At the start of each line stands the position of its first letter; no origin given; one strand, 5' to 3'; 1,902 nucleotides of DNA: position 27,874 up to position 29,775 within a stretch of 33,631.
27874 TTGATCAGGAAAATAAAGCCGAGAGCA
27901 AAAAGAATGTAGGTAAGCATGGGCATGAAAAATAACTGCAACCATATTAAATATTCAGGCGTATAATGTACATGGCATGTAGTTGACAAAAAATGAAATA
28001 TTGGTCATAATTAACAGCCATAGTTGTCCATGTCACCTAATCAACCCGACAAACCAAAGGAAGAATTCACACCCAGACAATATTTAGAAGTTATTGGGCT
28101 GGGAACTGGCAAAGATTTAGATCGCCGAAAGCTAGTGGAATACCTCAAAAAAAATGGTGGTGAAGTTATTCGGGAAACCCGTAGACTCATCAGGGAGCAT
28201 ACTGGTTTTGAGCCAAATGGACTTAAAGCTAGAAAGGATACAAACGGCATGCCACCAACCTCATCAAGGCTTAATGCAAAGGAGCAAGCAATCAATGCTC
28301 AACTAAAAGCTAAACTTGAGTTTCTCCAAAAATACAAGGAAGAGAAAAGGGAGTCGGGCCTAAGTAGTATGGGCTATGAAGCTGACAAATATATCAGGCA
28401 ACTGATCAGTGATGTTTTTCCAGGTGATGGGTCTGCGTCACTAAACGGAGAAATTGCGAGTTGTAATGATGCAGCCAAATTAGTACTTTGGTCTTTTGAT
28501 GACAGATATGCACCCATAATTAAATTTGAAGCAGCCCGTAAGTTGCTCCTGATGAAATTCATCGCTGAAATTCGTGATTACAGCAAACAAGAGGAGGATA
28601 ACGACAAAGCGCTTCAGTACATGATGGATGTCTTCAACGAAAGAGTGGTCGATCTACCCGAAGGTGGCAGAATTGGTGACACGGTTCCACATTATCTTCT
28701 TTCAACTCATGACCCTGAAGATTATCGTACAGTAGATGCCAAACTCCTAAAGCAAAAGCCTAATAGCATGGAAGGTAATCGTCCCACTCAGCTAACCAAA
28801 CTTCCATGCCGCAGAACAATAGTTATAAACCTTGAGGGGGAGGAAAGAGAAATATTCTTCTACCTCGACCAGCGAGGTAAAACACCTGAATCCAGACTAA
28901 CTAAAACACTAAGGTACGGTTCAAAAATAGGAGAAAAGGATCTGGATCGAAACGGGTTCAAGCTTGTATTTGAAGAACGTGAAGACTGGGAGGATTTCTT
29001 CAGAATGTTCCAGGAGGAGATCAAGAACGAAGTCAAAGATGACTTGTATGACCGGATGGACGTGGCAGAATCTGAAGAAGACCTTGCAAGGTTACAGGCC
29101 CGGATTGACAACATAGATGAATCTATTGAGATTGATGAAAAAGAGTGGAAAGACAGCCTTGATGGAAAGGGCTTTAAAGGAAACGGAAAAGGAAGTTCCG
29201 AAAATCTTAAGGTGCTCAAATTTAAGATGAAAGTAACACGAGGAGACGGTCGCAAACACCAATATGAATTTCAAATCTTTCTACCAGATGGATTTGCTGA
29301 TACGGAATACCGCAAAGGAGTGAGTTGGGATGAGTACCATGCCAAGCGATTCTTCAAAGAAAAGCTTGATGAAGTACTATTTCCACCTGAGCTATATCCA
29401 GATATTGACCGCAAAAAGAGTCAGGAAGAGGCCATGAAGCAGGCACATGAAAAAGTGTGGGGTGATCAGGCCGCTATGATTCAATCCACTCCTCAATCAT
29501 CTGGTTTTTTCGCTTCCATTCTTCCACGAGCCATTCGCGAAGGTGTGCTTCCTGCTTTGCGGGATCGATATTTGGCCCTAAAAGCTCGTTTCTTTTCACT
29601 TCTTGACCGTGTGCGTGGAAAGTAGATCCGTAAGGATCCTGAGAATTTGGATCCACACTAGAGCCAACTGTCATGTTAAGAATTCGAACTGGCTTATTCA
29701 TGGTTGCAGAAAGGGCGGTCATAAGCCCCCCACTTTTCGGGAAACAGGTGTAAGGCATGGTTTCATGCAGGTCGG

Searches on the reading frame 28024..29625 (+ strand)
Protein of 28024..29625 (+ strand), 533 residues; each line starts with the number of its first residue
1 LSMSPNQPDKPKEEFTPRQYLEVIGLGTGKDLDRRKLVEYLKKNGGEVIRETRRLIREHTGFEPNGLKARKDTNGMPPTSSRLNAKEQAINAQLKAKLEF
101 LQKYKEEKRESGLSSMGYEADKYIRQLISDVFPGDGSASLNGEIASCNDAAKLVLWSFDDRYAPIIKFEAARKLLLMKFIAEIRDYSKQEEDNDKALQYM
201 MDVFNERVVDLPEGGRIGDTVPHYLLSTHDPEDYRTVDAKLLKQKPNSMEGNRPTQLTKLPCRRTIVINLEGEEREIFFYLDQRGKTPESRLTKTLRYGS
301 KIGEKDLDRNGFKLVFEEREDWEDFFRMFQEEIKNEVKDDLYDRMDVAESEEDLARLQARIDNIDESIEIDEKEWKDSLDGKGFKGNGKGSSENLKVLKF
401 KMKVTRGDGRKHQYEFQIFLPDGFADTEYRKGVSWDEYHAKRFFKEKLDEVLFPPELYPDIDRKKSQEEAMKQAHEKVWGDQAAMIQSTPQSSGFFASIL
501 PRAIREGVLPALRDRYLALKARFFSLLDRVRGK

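Call 3: search_protein_families(library=pfam, proteins=[window:28024-29625:+], max_evalue=10)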
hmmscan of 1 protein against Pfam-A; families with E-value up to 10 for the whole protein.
window:28024-29625:+ (533 aa): 1 family
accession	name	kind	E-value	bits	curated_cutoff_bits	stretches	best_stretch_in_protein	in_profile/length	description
PF14362.11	DUF4407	-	0.26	11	31.3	1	331-390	122-183/297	Domain of unknown function (DUF4407)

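Call 4: search_protein_families(library=ncbifam, proteins=[window:28024-29625:+], max_evalue=10)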
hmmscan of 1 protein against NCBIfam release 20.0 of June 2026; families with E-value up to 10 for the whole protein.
window:28024-29625:+ (533 aa): 1 family
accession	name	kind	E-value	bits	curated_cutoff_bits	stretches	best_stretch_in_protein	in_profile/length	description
NF033928.1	alph_xenorhab_A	subfamily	0.91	8.7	125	1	329-378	155-207/339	alpha-xenorhabdolysin family binary toxin subunit A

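Call 5: search_solved_structures(query=window:28024-29625:+, max_evalue=10)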
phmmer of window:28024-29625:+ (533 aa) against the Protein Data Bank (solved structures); distinct sequences matched with E-value up to 10: 2.
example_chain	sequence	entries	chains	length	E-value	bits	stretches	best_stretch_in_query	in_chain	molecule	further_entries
6g2j_n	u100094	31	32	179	0.33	12.8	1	426-512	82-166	NADH dehydrogenase [ubiquinone] 1 beta subcomplex subunit 9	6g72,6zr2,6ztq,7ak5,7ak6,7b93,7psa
8esq_i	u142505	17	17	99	0.43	12.4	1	23-102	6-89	60S ribosomal protein L36-B | Large ribosomal subunit protein eL36B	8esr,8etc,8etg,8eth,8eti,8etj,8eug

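Call 6: find_homologous_proteins(query=window:28024-29625:+, max_evalue=0.001)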
Query window:28024-29625:+ (533 aa): 14 proteins with E <= 0.001 among 8000 candidates.
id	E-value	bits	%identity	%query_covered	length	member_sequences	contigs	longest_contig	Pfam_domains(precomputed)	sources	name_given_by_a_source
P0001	0.0e+0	1194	100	100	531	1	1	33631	-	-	-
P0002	2.4e-213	728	63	100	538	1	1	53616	-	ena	-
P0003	1.9e-157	543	51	90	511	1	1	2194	-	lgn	-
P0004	9.9e-157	541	52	90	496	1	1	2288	-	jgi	jgi:hypothetical protein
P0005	2.4e-150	520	50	90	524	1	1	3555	-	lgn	-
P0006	1.6e-142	494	49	89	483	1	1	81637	-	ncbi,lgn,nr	ncbi:hypothetical protein JXD20_04595 [Candidatus Peregrinibacteria bacterium]|nr:hypothetical prote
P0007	4.6e-134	466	48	90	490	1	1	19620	-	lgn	-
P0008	6.7e-132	459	45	91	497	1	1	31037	-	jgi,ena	-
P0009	6.0e-130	452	44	98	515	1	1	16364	-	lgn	-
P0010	4.7e-129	450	44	89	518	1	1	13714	-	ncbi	ncbi:MAG: hypothetical protein V1880_00310 [Patescibacteria group bacterium]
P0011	6.5e-127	442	45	88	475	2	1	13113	-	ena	-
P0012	2.8e-113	397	42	81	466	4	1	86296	-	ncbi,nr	ncbi:hypothetical protein KJ807_00620 [Patescibacteria group bacterium]|nr:hypothetical protein [Pat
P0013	2.7e-107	378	39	92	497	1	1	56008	-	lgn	-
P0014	8.0e-80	287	40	74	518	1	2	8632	-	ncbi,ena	-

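Call 10: search_solved_structures(query=A1, max_evalue=10, show_alignments=3)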
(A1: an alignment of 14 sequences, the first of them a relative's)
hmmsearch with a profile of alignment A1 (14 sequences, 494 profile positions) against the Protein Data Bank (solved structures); distinct sequences matched with E-value up to 10: 5.
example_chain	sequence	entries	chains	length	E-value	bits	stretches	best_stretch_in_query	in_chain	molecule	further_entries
4doo_A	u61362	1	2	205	0.19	13.6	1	53-179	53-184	Chalcone-flavanone isomerase family protein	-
8jpv_A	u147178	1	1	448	0.24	13.2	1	11-93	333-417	Glutamate--tRNA ligase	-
7s2m_A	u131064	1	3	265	0.42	12.4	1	169-211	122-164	Sul3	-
7s2l_A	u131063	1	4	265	0.43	12.4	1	169-211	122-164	Sul3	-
9min_D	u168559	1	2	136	0.45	12.3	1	56-159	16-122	designed minibinder KH46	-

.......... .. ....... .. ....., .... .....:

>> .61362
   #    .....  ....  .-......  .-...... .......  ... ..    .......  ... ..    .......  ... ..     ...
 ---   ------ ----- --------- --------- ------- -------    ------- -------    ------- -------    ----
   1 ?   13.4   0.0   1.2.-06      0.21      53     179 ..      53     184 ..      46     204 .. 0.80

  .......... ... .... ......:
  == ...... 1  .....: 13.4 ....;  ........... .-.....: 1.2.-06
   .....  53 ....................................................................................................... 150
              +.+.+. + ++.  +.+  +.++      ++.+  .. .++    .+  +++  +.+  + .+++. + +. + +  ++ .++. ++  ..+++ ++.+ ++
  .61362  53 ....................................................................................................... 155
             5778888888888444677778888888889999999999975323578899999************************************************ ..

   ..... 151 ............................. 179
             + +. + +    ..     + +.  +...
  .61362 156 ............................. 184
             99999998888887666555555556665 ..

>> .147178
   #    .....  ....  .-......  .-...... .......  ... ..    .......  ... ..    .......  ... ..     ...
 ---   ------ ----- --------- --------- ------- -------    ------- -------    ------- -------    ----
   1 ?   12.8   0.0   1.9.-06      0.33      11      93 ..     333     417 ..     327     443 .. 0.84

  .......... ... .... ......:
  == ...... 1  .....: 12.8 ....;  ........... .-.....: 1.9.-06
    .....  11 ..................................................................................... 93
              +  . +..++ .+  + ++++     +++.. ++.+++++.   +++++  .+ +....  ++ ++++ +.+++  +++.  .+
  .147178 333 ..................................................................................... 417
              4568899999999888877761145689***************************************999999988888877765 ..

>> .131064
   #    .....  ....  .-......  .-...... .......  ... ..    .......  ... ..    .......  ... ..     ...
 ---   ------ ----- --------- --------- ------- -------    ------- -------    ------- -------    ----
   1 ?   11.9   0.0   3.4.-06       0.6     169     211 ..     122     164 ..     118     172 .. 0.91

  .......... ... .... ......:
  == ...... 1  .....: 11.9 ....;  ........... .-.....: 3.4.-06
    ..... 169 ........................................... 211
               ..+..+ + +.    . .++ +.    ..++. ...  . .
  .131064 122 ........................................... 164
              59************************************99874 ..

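Call 11: search_protein_families(library=pfam, alignment_id=A1, max_evalue=10)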
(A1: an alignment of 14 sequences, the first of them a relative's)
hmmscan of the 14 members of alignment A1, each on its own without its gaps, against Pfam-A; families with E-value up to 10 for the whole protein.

A. member 1, P0001 (531 aa): 1 family
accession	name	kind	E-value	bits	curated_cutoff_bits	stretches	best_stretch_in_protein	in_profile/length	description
PF14362.11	DUF4407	-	0.26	11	31.3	1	329-388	122-183/297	Domain of unknown function (DUF4407)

B. families by the number of members that match (of 14 scanned): 16 families
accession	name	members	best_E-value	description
PF15421.11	Polysacc_deac_3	1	0.026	Putative polysaccharide deacetylase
PF16133.10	DUF4844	1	0.03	Domain of unknown function (DUF4844)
PF03980.19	Nnf1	1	0.034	Nnf1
PF08565.17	CDC37_M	1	0.034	Cdc37 Hsp90 binding domain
PF11690.13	DUF3287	1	0.05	Protein of unknown function (DUF3287)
PF00874.25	PRD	1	0.053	PRD domain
PF21826.1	DUF6887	1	0.07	Family of unknown function (DUF6887)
PF05558.17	DREPP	1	0.083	DREPP plasma membrane polypeptide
PF13524.12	Glyco_trans_1_2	1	0.16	Glycosyl transferase-like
PF15209.11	IL31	1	0.19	Interleukin 31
PF14362.11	DUF4407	1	0.26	Domain of unknown function (DUF4407)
PF25610.1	HR1_TOCA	1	0.26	TOCA family HR1 domain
PF12470.13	SUFU_C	1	0.43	Suppressor of Fused Gli/Ci N terminal binding domain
PF12848.13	ABC_tran_Xtn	1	0.69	ABC transporter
PF04210.18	MtrG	1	0.74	Tetrahydromethanopterin S-methyltransferase, subunit G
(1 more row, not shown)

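Call 18: search_protein_families(library=padloc, proteins=[window:28024-29625:+], max_evalue=10)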
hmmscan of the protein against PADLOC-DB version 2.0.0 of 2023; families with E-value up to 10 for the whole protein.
window:28024-29625:+ (533 aa): 0 families

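Call 21: search_protein_representatives(protein=window:28024-29625:+)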
Query: 533 residues. Proteins with E-value up to 0.001 (for the whole library): 150; up to 1e-10: 90; up to 1e-30: 30. The best 150 are listed.
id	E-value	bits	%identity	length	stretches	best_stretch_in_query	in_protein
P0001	0.0e+00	1194.2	100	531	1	3-533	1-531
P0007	1.5e-134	466.0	50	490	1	7-482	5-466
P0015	3.7e-124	431.6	45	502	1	12-482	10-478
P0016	3.7e-108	378.9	44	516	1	13-459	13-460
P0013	8.5e-108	377.7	41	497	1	5-482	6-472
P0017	1.2e-103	364.0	41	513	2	115-487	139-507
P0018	4.8e-101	355.4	41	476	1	9-478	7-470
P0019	5.1e-94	332.2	37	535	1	6-495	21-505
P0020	1.9e-91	323.7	42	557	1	92-480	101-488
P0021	9.6e-83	295.0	36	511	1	8-481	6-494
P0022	3.5e-82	293.2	43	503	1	94-480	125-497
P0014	2.6e-80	287.0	43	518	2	96-336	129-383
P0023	1.6e-72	261.3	38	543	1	93-485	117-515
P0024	2.8e-68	247.3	34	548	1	13-481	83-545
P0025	3.1e-60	220.7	40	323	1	6-332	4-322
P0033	2.3e-38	148.6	36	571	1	95-477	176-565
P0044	6.9e-29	117.3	36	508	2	109-334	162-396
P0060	5.1e-19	84.8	35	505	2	263-473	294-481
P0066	4.5e-17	78.3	27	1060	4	112-331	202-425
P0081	4.8e-14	68.4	28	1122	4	106-328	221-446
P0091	2.3e-12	62.8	30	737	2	136-334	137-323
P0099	3.6e-11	58.9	30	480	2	93-336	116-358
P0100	9.2e-11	57.5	31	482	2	96-233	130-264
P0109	1.5e-09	53.5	27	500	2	346-480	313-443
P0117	2.8e-08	49.3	25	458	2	120-333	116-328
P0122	1.2e-07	47.3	29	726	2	141-345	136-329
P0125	2.3e-07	46.3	28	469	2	136-327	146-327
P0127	2.7e-07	46.1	30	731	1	142-353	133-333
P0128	2.9e-07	46.0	33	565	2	159-349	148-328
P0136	3.1e-06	42.6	27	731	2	138-336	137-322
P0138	6.2e-06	41.6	28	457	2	138-352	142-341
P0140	1.1e-05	40.8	26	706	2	140-338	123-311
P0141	1.1e-05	40.8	30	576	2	139-325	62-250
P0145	1.7e-05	40.1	27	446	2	140-343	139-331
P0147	2.8e-05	39.4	25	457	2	136-330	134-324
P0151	6.4e-05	38.2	27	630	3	377-473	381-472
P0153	8.2e-05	37.9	29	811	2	166-327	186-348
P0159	8.2e-04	34.6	30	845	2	362-445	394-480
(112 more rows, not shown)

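Call 23: predict_structure(alignment_id=A1)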
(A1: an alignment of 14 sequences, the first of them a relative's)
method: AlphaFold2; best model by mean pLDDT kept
length: 531 residues; sequences in the alignment: 14
mean_pLDDT: 82.9   pTM: 0.75
mean pLDDT of the five models: 82.9, 81.6, 78.4, 77.2, 70.8
residues with pLDDT >= 90: 246; 70-90: 201; 50-70: 47; < 50: 37
segments of 3 or more residues with pLDDT < 50: 1-8, 185-188, 485-507
pLDDT, mean of each block of 10 residues (from residue 1): 37 86 89 90 88 90 74 61 89 86 82 91 90 86 92 91 94 90 56 83 85 83 94 94 83 92 93 94 74 82 69 96 95 95 94 95 92 89 78 92 89 94 92 87 91 93 92 80 41 29 46 78 71 55
secondary structure, 60 per line:
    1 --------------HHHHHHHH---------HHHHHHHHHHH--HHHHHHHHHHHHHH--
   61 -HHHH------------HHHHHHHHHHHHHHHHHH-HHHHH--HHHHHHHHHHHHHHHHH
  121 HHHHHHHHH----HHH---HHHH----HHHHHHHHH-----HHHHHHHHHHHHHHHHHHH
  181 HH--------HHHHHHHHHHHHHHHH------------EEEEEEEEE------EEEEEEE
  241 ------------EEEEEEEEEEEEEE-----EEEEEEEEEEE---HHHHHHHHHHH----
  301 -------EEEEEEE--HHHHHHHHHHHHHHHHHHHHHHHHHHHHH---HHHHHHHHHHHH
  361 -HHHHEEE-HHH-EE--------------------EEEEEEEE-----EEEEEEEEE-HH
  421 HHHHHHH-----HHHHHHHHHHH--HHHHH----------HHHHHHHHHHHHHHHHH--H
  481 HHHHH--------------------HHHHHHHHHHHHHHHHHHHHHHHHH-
elements in order: H15-22 H32-42 H45-58 H62-65 H78-95 H97-101 H104-129 H140-143 H148-156 H162-182 H191-206 E219-227 E234-240 E253-266 E272-282 H286-296 E308-314 H317-345 H349-360 H362-365 E366-368 E396-403 E409-417 H419-427 H433-443 H446-450 H461-477 H480-485 H506-530

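Call 25: fold_search(model_id=the predicted structure, library=pdb)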
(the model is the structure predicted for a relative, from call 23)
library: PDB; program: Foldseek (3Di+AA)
matches with E <= 10: 182; with E <= 0.001: 0
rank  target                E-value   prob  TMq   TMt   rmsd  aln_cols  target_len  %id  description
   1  7oiw_A                9.7e-03  0.98  0.20  0.30  19.0       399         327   10  Structure of S. aureus Rel catalytic domains in complex with pppGpp (released 2022-06-01)
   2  8acu_A                1.4e-02  0.84  0.19  0.28  21.9       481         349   11  Structure of Bacillus subtilis Rel in complex with DarB (released 2023-07-19)
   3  7oiw_B                2.1e-02  0.93  0.19  0.29  19.0       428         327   10  Structure of S. aureus Rel catalytic domains in complex with pppGpp (released 2022-06-01)
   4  7ohg                  3.1e-02  0.77  0.18  0.26  19.6       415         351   11  Structure of Thermus thermophilus Rel bound to the non-hydrolasable alarmone analogue (released 2022-06-01)
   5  6s2u                  3.9e-02  0.80  0.21  0.30  20.9       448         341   10  Structure of the catalytic domain of T. thermophilus Rel in complex with AMP and ppGpp (released 2020-07-08)
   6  6s2v_A                5.4e-02  0.44  0.17  0.25  17.7       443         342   12  Structure of the N-terminal catalytic region of T. thermophilus Rel (released 2020-07-08)
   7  7qps_B                1.5e-01  0.25  0.15  0.23  21.0       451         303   11  Structure of Mn-free SpoT (released 2023-01-18)
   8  5iqr_8                1.5e-01  0.51  0.18  0.16  18.8       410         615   11  Structure of RelA bound to the 70S ribosome (released 2016-05-04)
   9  7qpr_C                1.8e-01  0.44  0.19  0.16  17.7       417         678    9  Structure of full length SpoT (released 2023-01-18)
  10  7qpr_D                2.5e-01  0.41  0.21  0.17  18.8       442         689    9  Structure of full length SpoT (released 2023-01-18)
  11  5xnx_A                2.6e-01  0.41  0.21  0.31  22.4       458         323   10  Crystallographic structure of the enzymatically active N-terminal domain of the Rel protein from Mycobacterium tubercu (released 2017-07-19)
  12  5xnx_C                2.7e-01  0.44  0.21  0.32  18.4       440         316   12  Crystallographic structure of the enzymatically active N-terminal domain of the Rel protein from Mycobacterium tubercu (released 2017-07-19)
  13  7qpr_A                3.0e-01  0.23  0.20  0.17  20.4       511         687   10  Structure of full length SpoT (released 2023-01-18)
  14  5xnx_D                3.7e-01  0.23  0.19  0.30  17.7       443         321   11  Crystallographic structure of the enzymatically active N-terminal domain of the Rel protein from Mycobacterium tubercu (released 2017-07-19)
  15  8acu_B                4.6e-01  0.33  0.21  0.31  19.3       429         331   10  Structure of Bacillus subtilis Rel in complex with DarB (released 2023-07-19)
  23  7qpr_B                9.5e-01  0.21  0.19  0.15  18.1       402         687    8  Structure of full length SpoT (released 2023-01-18)
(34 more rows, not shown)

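Call 29: search_protein_families(library=pfam, alignment_id=A2, max_evalue=1)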
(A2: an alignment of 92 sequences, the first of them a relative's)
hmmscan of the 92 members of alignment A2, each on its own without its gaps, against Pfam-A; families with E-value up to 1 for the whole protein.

A. member 1, P0001 (531 aa): 1 family
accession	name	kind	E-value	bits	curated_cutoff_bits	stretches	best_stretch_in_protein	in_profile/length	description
PF14362.11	DUF4407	-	0.26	11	31.3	0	329-388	122-183/297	Domain of unknown function (DUF4407)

B. families by the number of members that match (of 92 scanned): 51 families (the first 25 are shown)
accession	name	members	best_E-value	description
PF04607.23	RelA_SpoT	20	3.8e-05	Region found in RelA / SpoT proteins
PF00293.34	NUDIX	8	2.3e-11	NUDIX domain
PF22327.2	Nudt16-like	4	2.7e-05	U8 snoRNA-decapping enzyme-like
PF00156.33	Pribosyltran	2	0.014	Phosphoribosyl transferase domain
PF14000.11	Packaging_FI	2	0.046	DNA packaging protein FI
PF21826.1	DUF6887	1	0.01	Family of unknown function (DUF6887)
PF21452.2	Cmr1_like_C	1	0.021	Cmr1-like, C-terminal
PF10174.14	Cast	1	0.025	RIM-binding protein of the cytomatrix active zone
PF08501.16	Shikimate_dh_N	1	0.03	Shikimate dehydrogenase substrate binding domain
PF12122.13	Rhomboid_N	1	0.033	Cytoplasmic N-terminal domain of rhomboid serine protease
PF04363.17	DUF496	1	0.035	Protein of unknown function (DUF496)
PF01000.31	RNA_pol_A_bac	1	0.049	RNA polymerase Rpb3/RpoA insert domain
PF07369.16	DUF1488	1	0.05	Protein of unknown function (DUF1488)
PF00237.24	Ribosomal_L22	1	0.053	Ribosomal protein L22p/L17e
PF06207.16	DUF1002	1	0.053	Protein of unknown function (DUF1002)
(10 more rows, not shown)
